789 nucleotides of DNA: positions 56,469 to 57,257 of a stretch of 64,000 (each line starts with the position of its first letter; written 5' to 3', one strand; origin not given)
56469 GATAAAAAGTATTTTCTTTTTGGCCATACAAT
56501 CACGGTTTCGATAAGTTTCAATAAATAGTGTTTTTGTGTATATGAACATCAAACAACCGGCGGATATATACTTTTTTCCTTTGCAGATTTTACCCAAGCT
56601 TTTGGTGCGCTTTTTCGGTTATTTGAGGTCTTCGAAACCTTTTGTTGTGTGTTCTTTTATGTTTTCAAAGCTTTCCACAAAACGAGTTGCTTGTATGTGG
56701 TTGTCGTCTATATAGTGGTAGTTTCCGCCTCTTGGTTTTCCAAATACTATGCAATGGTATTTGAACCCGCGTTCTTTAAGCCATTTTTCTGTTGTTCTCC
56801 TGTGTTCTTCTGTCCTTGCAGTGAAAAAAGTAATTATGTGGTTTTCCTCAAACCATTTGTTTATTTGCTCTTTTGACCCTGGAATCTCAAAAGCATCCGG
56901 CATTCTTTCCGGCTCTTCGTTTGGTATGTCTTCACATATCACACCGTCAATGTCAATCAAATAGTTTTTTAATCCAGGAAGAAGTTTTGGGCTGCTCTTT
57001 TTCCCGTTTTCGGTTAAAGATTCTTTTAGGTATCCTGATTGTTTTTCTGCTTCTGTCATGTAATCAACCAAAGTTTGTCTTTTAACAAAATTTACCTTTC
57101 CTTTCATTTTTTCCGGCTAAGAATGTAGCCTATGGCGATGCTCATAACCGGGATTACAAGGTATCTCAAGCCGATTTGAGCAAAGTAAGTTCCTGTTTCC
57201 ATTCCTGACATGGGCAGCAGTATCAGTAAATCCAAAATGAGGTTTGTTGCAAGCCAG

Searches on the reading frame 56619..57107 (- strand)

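Call 13: search_protein_families(library=pfam, proteins=[window:56619-57107:-])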
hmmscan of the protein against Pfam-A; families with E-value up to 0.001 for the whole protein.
window:56619-57107:- (162 aa): 2 families
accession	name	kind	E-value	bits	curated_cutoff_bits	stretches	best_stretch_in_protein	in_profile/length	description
PF24694.1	LNS2_PITM1-3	-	8.6e-06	26.2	27.7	1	51-124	3-72/124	PITM 1-3, LNS2 domain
PF03767.20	Acid_phosphat_B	-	0.00082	19.4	27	0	72-117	119-164/230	HAD superfamily, subfamily IIIB (Acid phosphatase)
